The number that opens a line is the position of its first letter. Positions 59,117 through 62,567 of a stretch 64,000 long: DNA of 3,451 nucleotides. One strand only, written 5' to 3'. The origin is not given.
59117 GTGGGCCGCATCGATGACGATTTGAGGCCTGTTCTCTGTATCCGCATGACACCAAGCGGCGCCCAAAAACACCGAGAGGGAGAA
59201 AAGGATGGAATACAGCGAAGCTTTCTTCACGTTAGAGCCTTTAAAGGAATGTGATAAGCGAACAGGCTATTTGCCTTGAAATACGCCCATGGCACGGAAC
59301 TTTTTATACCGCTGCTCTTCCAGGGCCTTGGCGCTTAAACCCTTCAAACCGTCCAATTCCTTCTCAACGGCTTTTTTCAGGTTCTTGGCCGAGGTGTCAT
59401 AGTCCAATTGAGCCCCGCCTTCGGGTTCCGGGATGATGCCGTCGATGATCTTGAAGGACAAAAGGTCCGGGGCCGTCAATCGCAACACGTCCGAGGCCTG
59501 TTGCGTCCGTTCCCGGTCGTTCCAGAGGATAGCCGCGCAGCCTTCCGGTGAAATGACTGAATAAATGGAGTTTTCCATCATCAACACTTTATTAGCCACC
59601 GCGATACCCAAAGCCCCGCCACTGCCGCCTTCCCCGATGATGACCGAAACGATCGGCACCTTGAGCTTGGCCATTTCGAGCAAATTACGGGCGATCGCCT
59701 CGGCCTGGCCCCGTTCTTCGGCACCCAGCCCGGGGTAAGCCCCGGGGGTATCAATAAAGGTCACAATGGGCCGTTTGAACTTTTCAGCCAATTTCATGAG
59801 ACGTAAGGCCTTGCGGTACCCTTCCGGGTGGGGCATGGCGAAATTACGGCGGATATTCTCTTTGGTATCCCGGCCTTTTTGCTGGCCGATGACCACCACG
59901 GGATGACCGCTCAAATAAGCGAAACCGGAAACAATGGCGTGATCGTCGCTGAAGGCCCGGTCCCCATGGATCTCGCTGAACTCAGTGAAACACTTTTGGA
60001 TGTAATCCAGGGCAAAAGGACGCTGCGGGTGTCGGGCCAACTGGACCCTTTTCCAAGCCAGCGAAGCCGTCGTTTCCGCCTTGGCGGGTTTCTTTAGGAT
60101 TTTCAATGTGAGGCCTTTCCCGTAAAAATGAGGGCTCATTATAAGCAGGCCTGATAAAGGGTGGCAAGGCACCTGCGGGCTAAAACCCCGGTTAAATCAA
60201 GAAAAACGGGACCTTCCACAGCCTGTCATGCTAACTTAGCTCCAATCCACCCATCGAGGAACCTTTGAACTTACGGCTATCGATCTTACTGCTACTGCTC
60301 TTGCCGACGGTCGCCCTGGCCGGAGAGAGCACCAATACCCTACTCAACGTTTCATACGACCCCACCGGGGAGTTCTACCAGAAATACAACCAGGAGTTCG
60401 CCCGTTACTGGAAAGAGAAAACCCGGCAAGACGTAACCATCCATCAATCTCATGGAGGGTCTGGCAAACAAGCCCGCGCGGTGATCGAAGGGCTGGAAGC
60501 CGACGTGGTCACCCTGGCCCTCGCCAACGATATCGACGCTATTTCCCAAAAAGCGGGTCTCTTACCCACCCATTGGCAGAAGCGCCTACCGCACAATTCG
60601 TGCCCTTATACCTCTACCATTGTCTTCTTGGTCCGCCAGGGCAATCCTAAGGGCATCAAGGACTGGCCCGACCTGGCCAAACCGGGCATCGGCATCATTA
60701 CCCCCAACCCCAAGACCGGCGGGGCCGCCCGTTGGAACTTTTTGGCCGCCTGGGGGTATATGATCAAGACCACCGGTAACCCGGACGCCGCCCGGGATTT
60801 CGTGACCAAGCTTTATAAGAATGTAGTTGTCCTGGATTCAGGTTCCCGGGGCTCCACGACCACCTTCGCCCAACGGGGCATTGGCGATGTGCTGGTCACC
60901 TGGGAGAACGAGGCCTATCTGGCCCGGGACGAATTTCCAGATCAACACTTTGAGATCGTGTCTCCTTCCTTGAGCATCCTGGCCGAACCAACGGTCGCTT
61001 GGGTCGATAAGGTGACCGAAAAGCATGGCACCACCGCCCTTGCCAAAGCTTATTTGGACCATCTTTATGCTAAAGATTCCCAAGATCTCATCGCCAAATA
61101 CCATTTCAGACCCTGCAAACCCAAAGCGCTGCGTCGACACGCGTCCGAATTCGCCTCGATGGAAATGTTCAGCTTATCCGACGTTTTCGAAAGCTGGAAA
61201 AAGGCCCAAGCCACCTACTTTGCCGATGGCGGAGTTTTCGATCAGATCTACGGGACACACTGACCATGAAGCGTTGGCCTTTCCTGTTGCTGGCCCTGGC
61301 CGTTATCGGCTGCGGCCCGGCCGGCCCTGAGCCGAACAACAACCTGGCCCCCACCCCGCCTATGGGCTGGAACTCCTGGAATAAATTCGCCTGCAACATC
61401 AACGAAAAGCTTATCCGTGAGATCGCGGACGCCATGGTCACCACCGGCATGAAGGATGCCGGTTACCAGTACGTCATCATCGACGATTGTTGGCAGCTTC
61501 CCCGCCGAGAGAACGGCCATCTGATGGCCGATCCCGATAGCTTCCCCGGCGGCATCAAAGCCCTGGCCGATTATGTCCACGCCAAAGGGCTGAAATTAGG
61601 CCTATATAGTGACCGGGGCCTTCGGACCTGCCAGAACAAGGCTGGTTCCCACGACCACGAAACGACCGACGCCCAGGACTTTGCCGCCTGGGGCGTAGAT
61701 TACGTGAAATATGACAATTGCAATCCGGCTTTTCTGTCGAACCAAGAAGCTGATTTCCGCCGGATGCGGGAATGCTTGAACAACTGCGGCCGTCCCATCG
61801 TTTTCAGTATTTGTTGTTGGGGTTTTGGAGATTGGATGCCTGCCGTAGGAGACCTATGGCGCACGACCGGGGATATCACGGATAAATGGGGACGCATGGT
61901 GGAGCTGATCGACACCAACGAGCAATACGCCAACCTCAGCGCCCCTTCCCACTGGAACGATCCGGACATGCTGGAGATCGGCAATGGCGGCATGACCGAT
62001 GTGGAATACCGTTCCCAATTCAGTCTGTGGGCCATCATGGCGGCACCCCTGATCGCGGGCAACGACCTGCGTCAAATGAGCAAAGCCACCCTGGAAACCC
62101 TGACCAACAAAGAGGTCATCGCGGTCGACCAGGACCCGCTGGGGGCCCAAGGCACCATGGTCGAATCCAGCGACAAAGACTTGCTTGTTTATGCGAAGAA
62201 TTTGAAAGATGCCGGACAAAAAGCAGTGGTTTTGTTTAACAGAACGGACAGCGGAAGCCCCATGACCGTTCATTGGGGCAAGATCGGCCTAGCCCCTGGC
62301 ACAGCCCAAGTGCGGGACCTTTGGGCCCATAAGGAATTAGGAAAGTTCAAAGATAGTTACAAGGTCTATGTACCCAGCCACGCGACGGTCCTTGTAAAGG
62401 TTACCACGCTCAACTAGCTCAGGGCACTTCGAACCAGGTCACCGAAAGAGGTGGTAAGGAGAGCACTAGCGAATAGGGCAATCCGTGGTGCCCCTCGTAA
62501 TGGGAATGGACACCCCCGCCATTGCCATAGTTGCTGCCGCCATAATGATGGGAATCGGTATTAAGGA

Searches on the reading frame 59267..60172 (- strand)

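Call 85: search_protein_families(library=pfam, proteins=[window:59267-60172:-], max_evalue=0.001)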
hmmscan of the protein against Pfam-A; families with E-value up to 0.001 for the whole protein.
window:59267-60172:- (301 aa): 2 families
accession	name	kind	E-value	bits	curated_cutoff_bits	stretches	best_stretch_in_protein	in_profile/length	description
PF03255.19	ACCA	-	2.2e-131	438.1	23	1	34-296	47-310/310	Acetyl co-enzyme A carboxylase carboxyltransferase-like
PF01039.27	Carboxyl_trans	-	1.2e-18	67.5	22.3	1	64-225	272-425/493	Carboxyl transferase domain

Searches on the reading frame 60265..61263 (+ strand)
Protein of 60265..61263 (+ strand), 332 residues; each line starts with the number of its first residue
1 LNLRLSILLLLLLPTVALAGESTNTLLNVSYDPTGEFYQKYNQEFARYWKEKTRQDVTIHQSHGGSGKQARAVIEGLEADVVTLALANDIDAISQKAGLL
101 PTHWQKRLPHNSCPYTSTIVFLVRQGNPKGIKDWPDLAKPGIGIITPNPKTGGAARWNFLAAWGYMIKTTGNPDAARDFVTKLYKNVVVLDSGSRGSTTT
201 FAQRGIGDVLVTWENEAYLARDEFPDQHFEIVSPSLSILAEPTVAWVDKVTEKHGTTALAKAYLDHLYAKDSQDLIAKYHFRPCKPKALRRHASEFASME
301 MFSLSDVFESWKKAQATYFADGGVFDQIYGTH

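Call 85: search_protein_families(library=pfam, proteins=[window:60265-61263:+], max_evalue=0.001)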
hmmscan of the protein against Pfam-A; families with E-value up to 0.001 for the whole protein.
window:60265-61263:+ (332 aa): 4 families
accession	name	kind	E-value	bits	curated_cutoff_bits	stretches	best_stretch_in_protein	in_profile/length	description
PF13531.11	SBP_bac_11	-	3e-34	119.2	25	1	44-282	15-227/227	Bacterial extracellular solute-binding protein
PF01547.30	SBP_bac_1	-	8.3e-12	46.1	26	1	36-273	6-306/307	Bacterial extracellular solute-binding protein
PF13343.11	SBP_bac_6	-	4e-05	23.7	24.6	1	132-295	81-230/245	Bacterial extracellular solute-binding protein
PF12727.12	PBP_like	-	0.00014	21.5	27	0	120-152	72-104/193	PBP superfamily domain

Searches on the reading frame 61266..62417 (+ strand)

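Call 85: search_protein_families(library=pfam, proteins=[window:61266-62417:+], max_evalue=0.001)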
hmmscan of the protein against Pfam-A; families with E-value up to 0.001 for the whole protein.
window:61266-62417:+ (383 aa): 3 families
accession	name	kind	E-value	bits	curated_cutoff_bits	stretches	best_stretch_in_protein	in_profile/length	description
PF16499.11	Melibiase_2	-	8.7e-76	255.4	23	1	30-290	1-284/284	Alpha galactosidase A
PF17801.7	Melibiase_C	-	4.4e-16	59.2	22.9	1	305-379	3-71/71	Alpha galactosidase C-terminal beta sandwich domain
PF02065.24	Melibiase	-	2.2e-06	27.4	27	1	32-115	42-124/347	Melibiase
